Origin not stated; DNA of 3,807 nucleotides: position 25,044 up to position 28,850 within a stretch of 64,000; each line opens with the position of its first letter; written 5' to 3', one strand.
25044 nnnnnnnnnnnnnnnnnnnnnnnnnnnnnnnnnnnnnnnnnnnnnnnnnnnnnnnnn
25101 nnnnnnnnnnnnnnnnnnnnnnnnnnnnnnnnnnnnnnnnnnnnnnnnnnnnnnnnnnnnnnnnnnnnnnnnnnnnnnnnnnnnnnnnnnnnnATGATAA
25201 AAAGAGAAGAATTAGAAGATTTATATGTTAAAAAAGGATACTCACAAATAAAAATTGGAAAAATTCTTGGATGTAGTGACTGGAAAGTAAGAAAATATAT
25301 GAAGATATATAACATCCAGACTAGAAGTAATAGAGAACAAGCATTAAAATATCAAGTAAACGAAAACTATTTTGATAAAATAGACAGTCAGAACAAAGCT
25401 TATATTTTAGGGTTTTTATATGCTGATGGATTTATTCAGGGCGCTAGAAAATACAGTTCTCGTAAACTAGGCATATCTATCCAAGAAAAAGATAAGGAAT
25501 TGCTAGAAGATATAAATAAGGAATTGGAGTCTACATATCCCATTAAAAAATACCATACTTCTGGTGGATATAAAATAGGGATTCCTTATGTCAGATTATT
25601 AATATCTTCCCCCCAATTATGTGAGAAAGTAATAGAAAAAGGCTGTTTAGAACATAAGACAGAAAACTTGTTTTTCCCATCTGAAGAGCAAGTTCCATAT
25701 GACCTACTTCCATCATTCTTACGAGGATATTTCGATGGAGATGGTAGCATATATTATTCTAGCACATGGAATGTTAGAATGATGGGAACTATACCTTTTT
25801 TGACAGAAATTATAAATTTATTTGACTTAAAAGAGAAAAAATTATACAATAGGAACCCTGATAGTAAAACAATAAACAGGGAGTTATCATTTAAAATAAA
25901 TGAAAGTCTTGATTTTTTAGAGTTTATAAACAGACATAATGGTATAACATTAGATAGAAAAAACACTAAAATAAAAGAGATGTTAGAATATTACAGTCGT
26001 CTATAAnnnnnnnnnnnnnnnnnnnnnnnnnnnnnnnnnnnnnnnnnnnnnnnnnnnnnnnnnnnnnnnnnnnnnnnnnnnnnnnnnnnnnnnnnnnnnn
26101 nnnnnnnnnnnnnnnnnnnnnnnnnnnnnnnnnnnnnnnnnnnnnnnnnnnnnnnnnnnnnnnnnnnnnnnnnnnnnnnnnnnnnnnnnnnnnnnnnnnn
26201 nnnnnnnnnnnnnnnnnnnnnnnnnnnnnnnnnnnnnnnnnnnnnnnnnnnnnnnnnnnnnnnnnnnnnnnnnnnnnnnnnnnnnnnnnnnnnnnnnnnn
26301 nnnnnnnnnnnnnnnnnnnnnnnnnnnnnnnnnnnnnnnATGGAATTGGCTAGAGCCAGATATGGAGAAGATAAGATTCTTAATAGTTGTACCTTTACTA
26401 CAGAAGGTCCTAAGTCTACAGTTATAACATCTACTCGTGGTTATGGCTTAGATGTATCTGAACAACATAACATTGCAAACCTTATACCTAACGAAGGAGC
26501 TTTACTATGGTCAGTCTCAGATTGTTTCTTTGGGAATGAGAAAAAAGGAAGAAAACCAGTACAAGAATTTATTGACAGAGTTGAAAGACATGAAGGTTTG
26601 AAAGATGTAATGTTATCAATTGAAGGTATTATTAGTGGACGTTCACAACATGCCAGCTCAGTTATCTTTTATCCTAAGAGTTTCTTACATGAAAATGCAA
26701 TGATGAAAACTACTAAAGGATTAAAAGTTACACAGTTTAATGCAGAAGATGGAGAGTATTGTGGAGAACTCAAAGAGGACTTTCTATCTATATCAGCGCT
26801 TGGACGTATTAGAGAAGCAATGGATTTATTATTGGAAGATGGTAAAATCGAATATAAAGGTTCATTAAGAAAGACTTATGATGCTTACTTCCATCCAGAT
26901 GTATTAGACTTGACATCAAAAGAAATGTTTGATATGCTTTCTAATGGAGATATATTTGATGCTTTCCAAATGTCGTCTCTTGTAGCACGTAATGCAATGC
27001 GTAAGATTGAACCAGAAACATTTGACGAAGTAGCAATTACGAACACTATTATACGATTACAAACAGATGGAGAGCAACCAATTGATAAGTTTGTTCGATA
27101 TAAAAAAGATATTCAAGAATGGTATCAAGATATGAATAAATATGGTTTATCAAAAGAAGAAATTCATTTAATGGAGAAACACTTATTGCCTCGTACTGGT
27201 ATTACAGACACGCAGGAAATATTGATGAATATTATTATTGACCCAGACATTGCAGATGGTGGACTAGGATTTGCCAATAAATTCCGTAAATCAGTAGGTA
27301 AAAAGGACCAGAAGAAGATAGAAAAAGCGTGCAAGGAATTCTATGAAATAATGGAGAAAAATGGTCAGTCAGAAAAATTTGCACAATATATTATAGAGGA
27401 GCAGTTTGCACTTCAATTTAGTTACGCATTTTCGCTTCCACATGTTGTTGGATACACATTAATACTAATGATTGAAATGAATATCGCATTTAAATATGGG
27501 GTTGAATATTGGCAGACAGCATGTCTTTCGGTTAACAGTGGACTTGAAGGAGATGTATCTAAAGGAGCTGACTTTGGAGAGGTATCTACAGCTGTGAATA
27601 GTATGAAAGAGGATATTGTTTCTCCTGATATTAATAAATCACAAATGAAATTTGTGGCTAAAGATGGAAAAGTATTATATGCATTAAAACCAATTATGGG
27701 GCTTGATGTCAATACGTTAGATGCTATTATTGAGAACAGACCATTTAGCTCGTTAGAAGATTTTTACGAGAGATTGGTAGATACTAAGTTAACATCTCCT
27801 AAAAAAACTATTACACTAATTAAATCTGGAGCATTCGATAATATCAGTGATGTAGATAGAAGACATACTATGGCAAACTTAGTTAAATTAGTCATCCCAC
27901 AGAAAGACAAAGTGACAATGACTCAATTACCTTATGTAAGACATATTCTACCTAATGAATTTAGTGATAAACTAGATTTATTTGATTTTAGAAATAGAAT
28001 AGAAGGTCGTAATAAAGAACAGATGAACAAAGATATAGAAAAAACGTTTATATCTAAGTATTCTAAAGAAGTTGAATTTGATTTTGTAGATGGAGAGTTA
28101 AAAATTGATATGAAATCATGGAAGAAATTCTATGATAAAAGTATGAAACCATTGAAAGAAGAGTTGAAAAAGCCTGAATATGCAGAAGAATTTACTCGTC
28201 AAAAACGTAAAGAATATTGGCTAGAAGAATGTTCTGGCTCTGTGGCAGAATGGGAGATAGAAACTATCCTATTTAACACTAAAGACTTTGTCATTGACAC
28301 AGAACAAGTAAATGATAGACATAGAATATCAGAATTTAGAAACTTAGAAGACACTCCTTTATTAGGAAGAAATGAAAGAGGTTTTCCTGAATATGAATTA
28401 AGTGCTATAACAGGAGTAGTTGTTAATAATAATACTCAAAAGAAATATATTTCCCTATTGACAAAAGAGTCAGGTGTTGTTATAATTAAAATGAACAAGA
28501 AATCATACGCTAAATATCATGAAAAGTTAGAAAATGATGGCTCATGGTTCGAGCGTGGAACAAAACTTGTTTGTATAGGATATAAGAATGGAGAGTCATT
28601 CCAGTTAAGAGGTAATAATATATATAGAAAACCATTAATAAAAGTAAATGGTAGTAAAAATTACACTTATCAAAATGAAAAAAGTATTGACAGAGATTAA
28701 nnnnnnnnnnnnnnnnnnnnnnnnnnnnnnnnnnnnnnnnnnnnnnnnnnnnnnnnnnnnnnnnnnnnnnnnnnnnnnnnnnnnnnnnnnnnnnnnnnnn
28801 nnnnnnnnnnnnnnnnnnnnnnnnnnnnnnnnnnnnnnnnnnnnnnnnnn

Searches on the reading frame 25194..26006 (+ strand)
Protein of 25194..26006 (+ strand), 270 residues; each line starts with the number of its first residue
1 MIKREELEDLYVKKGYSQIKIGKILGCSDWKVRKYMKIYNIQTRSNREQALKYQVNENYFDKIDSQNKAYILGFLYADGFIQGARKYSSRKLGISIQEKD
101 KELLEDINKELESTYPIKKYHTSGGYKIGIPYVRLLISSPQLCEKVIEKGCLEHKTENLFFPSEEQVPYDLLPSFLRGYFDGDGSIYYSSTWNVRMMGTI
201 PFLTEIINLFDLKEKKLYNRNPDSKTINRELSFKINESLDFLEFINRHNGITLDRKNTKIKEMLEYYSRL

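Call 120: search_protein_families(library=phrogs, proteins=[window:25194-26006:+], max_evalue=0.00001)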
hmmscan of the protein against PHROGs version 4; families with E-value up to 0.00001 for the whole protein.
window:25194-26006:+ (270 aa): 2 families
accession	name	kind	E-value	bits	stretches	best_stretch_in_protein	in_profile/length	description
phrog_4645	-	DNA, RNA and nucleotide metabolism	1.7e-52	179.5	1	5-263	47-303/308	endonuclease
phrog_7545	-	DNA, RNA and nucleotide metabolism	1.1e-06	29.9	1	3-58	6-57/160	HNH endonuclease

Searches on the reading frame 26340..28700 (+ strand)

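Call 59: search_protein_families(library=pfam, proteins=[window:26340-28700:+], max_evalue=0.00001)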
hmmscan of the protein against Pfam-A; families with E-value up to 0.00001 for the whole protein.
window:26340-28700:+ (786 aa): 3 families
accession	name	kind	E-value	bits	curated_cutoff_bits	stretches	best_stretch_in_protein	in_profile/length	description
PF17657.6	DNA_pol3_finger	-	2.2e-21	76.3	22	1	177-342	13-166/166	Bacterial DNA polymerase III alpha subunit finger domain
PF14579.12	HHH_6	-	1.1e-16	61.3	25.6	1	426-508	4-88/90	Helix-hairpin-helix motif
PF07733.18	DNA_pol3_alpha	-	3.5e-14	53.5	23.9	1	3-149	119-259/260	Bacterial DNA polymerase III alpha NTPase domain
